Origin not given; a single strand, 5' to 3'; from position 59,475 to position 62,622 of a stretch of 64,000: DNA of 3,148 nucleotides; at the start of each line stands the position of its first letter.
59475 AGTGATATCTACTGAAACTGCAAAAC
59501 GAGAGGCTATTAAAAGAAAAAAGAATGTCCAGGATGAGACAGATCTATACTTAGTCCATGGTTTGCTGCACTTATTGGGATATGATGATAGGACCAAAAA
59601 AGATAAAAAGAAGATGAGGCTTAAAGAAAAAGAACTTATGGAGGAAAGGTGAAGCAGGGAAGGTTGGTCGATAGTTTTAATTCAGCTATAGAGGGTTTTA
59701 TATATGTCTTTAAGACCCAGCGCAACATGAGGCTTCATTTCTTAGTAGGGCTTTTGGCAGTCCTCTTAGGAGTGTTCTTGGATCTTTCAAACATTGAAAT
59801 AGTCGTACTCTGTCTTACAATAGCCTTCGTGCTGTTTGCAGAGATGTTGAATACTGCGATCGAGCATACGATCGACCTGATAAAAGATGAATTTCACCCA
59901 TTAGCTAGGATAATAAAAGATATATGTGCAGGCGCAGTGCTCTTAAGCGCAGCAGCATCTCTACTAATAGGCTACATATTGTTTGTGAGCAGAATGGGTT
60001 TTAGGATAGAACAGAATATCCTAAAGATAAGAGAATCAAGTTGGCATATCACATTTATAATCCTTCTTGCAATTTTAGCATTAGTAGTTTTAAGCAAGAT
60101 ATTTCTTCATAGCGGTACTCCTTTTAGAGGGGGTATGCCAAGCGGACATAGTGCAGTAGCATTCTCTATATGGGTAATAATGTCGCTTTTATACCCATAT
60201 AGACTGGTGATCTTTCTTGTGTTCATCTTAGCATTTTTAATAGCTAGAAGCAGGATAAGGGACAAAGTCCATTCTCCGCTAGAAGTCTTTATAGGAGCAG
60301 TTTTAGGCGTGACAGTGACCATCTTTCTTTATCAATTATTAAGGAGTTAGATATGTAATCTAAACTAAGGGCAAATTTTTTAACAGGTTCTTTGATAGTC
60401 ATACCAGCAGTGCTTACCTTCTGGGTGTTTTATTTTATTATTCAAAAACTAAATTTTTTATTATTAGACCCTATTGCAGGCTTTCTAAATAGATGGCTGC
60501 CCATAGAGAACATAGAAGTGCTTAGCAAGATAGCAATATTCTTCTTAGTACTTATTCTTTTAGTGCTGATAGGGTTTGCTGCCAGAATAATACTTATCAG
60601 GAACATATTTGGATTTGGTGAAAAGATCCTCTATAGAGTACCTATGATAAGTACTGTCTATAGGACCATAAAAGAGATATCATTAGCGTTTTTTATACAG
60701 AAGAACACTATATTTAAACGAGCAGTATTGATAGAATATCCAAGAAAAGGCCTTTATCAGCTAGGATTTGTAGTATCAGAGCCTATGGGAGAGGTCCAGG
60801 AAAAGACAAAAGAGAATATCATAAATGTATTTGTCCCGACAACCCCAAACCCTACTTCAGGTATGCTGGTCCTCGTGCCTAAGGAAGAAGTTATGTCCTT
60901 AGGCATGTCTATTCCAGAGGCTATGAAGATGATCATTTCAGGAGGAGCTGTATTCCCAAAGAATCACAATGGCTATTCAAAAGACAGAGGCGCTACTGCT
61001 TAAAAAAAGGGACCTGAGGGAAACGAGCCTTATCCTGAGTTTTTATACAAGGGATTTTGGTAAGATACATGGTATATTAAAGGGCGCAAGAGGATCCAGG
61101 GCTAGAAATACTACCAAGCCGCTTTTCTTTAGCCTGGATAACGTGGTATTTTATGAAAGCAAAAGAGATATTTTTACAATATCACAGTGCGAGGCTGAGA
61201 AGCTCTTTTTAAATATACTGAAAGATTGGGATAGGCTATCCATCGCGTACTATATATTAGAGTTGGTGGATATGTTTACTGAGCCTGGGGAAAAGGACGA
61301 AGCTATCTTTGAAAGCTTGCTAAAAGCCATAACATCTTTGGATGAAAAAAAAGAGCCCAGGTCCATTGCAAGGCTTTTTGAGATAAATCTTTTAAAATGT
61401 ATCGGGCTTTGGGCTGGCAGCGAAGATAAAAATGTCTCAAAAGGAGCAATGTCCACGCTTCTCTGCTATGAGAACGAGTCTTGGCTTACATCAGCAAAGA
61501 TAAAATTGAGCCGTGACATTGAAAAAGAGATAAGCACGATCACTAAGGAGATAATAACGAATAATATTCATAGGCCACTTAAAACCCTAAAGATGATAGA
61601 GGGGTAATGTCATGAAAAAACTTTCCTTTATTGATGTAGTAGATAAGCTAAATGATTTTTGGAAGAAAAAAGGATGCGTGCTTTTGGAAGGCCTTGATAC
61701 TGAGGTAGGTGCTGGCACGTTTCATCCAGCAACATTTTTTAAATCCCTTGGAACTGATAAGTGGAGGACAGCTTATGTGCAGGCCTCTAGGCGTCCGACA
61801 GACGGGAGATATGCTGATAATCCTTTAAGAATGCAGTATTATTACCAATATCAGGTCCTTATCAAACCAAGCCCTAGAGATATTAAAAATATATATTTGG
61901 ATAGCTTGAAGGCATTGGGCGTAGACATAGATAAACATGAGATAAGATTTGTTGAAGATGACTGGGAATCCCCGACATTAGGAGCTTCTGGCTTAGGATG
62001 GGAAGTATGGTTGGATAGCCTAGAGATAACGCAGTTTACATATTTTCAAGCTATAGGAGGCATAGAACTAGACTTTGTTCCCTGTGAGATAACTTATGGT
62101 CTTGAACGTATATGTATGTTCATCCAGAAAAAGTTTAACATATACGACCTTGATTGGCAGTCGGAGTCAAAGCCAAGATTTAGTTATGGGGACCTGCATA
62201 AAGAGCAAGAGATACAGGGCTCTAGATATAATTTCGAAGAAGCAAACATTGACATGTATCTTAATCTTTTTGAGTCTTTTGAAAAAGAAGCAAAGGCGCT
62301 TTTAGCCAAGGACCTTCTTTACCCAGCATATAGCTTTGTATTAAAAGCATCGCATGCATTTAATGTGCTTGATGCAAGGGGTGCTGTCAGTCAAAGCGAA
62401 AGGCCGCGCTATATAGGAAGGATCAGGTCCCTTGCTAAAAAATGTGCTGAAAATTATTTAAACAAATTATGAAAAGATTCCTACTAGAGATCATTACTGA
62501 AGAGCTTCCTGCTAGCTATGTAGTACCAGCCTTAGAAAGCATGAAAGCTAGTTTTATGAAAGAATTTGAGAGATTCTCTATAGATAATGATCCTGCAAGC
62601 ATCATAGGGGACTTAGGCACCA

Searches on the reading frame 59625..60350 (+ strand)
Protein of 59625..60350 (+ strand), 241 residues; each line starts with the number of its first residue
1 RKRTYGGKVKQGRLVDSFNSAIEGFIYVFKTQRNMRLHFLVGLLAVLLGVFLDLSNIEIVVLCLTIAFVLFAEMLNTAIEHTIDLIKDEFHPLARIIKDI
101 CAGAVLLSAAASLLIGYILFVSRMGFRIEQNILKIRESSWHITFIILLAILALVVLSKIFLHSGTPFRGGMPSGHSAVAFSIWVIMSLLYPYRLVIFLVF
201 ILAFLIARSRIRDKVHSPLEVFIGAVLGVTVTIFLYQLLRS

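Call 58: search_protein_families(library=pfam, proteins=[window:59625-60350:+], max_evalue=0.00001)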
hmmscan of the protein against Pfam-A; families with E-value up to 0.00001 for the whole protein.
window:59625-60350:+ (241 aa): 2 families
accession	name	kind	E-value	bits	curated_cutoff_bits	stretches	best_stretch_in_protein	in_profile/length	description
PF01219.24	DAGK_prokar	-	1.3e-33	115.3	22.3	1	20-120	2-102/102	Prokaryotic diacylglycerol kinase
PF01569.27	PAP2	-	6.7e-14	52.2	27.2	1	168-238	48-124/130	PAP2 superfamily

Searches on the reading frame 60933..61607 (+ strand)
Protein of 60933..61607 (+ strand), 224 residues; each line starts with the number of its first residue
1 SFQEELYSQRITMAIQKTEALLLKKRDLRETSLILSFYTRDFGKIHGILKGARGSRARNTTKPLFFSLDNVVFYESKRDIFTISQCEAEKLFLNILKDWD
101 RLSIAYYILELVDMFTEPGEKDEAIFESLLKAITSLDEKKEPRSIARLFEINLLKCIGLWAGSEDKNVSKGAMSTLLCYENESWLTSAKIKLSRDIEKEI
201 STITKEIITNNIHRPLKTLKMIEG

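Call 58: search_protein_families(library=pfam, proteins=[window:60933-61607:+], max_evalue=0.00001)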
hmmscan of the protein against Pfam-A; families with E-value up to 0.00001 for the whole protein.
window:60933-61607:+ (224 aa): 2 families
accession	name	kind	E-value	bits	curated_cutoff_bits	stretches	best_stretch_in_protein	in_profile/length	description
PF02565.21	RecO_C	-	1e-16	61.5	22.1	1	97-158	2-63/157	Recombination protein O C terminal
PF11967.14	RecO_N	-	1.7e-15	57.3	27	1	13-90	1-78/80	Recombination protein O N terminal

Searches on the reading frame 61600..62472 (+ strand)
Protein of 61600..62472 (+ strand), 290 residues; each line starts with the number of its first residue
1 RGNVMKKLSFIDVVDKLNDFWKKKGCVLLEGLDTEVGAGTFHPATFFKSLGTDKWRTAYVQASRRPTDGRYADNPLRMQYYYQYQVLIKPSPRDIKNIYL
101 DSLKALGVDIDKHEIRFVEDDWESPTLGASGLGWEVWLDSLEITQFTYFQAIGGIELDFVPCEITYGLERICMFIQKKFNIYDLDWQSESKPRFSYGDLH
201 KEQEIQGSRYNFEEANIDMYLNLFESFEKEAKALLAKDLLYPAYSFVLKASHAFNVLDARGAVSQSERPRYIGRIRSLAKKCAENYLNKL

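Call 58: search_protein_families(library=pfam, proteins=[window:61600-62472:+], max_evalue=0.00001)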
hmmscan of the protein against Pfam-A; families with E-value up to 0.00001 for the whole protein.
window:61600-62472:+ (290 aa): 1 family
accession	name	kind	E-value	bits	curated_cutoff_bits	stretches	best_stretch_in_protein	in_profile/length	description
PF02091.20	tRNA-synt_2e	-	4e-130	433.5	27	1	11-289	2-276/278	Glycyl-tRNA synthetase alpha subunit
